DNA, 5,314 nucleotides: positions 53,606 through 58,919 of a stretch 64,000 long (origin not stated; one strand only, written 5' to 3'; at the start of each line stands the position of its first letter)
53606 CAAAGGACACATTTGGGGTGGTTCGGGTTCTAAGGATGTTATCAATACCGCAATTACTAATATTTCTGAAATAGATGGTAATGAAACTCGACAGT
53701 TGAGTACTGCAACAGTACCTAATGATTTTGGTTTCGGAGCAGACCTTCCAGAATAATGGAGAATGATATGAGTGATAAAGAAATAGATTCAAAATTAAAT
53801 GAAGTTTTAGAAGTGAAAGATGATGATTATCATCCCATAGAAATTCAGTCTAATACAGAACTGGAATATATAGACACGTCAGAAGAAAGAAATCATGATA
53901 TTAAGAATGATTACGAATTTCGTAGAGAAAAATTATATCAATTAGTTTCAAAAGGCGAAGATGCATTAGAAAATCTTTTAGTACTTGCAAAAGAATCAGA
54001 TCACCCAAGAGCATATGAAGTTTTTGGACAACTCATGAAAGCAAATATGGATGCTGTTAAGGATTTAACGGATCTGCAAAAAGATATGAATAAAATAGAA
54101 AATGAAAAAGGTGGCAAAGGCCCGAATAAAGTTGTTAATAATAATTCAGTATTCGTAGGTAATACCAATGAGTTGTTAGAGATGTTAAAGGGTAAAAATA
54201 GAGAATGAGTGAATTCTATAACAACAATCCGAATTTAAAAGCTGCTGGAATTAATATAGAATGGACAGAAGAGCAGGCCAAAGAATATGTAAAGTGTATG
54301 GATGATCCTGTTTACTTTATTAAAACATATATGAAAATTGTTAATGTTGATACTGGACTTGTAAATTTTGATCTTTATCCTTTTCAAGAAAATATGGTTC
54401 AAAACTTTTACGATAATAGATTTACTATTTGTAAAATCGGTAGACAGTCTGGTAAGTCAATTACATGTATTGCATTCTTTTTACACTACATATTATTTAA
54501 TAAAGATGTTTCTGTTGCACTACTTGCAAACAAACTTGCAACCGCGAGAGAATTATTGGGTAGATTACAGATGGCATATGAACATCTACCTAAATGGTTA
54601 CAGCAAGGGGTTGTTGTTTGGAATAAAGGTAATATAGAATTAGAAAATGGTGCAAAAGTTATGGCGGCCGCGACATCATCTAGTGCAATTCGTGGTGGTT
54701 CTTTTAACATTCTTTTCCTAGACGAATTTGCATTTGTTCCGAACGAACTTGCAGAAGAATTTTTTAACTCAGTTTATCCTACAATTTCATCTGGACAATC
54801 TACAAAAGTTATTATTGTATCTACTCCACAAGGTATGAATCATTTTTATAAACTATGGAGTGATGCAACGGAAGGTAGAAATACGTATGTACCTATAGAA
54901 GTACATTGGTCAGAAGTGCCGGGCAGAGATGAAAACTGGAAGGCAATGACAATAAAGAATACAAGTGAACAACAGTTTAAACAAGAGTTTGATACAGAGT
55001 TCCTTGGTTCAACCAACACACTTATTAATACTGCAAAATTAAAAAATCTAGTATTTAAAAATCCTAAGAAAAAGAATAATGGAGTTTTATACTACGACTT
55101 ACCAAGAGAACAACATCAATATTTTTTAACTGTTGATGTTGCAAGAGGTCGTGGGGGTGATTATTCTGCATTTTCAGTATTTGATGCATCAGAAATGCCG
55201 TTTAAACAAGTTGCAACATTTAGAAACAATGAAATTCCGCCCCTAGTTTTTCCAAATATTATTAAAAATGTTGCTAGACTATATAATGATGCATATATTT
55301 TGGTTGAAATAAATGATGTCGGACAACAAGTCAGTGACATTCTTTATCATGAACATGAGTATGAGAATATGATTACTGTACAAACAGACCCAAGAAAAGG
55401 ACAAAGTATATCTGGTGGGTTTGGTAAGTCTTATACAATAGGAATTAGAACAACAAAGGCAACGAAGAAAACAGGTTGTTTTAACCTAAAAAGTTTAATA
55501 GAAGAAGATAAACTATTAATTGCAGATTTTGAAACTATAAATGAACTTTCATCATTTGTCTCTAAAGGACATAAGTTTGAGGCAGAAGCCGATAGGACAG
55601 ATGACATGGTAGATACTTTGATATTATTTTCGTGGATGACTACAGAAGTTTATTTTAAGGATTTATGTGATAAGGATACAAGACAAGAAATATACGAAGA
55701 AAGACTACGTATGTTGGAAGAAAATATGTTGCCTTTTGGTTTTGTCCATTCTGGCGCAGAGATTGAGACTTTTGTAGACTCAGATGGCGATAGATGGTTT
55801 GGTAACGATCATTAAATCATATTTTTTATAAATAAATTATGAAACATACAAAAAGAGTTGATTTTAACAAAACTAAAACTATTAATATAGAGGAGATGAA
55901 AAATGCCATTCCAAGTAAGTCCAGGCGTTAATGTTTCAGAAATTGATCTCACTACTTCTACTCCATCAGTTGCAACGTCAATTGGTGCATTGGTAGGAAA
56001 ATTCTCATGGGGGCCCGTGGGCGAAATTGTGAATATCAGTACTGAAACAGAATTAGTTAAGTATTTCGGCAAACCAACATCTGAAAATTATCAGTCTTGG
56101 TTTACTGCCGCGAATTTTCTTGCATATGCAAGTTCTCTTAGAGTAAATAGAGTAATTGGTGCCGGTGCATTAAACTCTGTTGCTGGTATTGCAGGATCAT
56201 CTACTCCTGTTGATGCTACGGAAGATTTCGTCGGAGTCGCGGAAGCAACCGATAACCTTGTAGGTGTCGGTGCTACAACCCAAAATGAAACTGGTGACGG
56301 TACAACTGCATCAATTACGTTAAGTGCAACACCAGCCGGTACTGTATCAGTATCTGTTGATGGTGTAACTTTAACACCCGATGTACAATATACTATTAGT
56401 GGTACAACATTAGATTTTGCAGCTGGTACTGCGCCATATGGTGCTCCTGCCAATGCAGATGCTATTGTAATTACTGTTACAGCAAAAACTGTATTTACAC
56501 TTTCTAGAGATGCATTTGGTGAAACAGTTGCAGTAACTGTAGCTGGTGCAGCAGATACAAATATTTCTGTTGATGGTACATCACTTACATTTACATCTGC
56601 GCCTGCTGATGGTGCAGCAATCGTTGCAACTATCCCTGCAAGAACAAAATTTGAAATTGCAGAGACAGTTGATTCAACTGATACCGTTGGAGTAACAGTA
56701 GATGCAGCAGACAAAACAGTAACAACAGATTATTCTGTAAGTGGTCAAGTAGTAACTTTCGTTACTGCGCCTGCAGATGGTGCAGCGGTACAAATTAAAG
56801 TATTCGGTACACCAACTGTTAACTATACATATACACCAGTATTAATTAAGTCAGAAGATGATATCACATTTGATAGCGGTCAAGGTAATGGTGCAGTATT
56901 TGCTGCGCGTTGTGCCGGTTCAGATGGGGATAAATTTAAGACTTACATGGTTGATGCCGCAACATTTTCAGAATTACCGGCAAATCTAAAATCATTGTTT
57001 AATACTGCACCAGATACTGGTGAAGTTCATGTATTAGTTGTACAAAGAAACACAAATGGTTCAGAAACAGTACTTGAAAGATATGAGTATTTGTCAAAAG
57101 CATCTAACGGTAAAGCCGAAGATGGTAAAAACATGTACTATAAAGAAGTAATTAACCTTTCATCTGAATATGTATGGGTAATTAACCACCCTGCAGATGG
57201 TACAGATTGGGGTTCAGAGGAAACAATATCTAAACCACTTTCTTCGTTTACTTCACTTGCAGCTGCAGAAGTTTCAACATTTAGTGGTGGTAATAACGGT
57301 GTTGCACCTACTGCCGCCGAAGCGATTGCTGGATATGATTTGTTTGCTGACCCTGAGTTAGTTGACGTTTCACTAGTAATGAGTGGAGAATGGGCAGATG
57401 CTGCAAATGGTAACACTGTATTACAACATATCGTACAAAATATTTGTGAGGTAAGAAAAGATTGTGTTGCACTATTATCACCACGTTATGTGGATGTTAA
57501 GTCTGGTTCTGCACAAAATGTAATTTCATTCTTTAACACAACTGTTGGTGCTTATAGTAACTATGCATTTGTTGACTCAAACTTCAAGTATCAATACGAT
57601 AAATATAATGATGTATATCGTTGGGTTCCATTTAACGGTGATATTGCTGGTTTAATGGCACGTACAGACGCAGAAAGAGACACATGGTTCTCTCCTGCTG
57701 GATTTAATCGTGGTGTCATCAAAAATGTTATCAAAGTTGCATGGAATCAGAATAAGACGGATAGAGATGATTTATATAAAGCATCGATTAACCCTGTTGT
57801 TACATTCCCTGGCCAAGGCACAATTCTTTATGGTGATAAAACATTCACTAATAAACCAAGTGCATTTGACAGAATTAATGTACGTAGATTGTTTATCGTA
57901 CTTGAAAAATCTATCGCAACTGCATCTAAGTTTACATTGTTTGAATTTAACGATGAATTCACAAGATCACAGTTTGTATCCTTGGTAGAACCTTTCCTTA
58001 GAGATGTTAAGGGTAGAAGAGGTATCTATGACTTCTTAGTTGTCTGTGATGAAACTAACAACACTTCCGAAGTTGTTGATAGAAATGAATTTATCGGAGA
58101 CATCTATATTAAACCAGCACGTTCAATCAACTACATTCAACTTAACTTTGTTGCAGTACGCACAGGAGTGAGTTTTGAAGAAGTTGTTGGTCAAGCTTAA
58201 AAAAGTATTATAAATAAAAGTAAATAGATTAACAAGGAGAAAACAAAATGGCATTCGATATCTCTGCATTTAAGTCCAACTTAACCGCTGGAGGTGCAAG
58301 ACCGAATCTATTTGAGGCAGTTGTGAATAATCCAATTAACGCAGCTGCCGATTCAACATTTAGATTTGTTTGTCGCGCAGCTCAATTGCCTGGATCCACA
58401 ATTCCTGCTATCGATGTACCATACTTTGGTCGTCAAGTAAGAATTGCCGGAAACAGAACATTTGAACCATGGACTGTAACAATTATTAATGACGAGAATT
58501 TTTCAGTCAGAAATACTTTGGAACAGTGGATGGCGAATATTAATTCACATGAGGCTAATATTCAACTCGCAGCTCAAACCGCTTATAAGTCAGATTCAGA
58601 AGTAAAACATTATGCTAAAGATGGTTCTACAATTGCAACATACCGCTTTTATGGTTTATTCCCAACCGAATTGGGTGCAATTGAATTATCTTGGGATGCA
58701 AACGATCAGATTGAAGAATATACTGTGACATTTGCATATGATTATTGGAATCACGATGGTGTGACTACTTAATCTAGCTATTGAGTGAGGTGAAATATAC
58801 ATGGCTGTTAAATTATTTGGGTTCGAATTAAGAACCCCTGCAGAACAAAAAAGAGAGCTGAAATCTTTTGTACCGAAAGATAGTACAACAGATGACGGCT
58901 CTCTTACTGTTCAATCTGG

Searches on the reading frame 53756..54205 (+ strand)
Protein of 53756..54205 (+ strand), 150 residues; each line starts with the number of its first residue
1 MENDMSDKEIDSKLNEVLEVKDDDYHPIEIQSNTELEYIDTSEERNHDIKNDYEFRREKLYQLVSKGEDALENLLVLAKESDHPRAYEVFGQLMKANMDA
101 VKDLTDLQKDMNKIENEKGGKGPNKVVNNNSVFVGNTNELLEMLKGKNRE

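Call 22: search_protein_families(library=phrogs, proteins=[window:53756-54205:+], max_evalue=0.001)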
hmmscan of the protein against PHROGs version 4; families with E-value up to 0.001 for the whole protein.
window:53756-54205:+ (150 aa): 2 families
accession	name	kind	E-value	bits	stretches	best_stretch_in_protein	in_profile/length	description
phrog_445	-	head and packaging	5.7e-36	124.4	1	9-149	3-138/143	terminase small subunit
phrog_735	-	head and packaging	3.7e-24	86.4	1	23-147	25-151/164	terminase small subunit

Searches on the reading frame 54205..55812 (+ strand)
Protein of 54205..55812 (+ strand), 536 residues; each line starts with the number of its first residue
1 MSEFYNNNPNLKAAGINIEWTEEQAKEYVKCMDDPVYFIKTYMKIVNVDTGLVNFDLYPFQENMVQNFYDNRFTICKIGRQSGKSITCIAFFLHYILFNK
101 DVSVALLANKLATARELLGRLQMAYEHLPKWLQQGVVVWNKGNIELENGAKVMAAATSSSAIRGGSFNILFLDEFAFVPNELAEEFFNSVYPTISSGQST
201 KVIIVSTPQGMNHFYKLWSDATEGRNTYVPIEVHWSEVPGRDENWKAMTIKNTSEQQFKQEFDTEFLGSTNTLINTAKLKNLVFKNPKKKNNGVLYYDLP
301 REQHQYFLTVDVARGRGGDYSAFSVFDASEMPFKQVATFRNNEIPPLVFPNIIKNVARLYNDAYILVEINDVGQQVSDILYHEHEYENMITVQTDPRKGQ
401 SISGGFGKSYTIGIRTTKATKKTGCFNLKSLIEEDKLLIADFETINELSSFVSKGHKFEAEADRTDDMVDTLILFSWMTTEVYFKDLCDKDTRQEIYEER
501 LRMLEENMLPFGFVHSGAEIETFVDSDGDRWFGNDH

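Call 22: search_protein_families(library=phrogs, proteins=[window:54205-55812:+], max_evalue=0.001)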
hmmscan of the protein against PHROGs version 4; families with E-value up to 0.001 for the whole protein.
window:54205-55812:+ (536 aa): 12 families
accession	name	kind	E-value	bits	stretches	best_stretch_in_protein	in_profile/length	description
phrog_2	-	head and packaging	2.8e-64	219.2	1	52-527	261-629/807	terminase large subunit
phrog_5989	-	head and packaging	1.8e-63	215.8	1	5-263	91-331/347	terminase large subunit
phrog_36964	-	head and packaging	7.5e-55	187.4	2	88-478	438-852/890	terminase large subunit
phrog_7579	-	head and packaging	3.7e-12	47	1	77-274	23-221/239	terminase large subunit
phrog_24361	-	head and packaging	4.4e-12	47.1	1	347-482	11-141/162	terminase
phrog_26724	-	unknown function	9.7e-09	36.1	1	26-177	4-151/192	-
phrog_9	-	head and packaging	1e-07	32.2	1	33-201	186-348/812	terminase large subunit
phrog_675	-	head and packaging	7.6e-07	28.8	1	23-209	12-192/576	terminase large subunit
phrog_5909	-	head and packaging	3e-05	24.3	1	202-379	3-182/285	terminase large subunit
phrog_32359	-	head and packaging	6e-05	23.8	1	22-137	58-174/210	terminase large subunit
phrog_38407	-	unknown function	0.00059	19.9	0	291-380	167-252/370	-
phrog_1488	-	unknown function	0.00075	20.4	0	75-128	45-96/177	unknown function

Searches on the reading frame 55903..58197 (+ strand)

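Call 22: search_protein_families(library=phrogs, proteins=[window:55903-58197:+], max_evalue=0.001)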
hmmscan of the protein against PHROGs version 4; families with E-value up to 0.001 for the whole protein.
window:55903-58197:+ (765 aa): 6 families
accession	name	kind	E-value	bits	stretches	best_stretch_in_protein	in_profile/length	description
phrog_23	-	tail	3.6e-124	416.2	2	226-764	35-475/496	tail sheath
phrog_10581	-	tail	3.1e-46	159.2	1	585-747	733-905/915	tail sheath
phrog_38392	-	tail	2.9e-15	57.3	1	5-86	6-87/329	tail sheath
phrog_20545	-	tail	3.4e-12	47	1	5-84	22-101/538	tail sheath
phrog_34521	-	tail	8.3e-12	44.8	1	605-744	803-943/962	tail sheath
phrog_19666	-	tail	1.4e-08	34.6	1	475-693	715-928/985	tail sheath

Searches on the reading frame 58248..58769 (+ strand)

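Call 22: search_protein_families(library=phrogs, proteins=[window:58248-58769:+], max_evalue=0.001)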
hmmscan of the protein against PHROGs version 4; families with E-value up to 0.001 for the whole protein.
window:58248-58769:+ (174 aa): 3 families
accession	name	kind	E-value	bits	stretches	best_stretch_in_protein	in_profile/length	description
phrog_45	-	tail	7.8e-58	197.3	1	1-172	74-257/350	tail tube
phrog_4542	-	tail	4.3e-11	43.6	1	20-170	29-181/214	tail tube protein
phrog_3629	-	tail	7.5e-10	39.4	1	33-169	71-206/313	tail tube protein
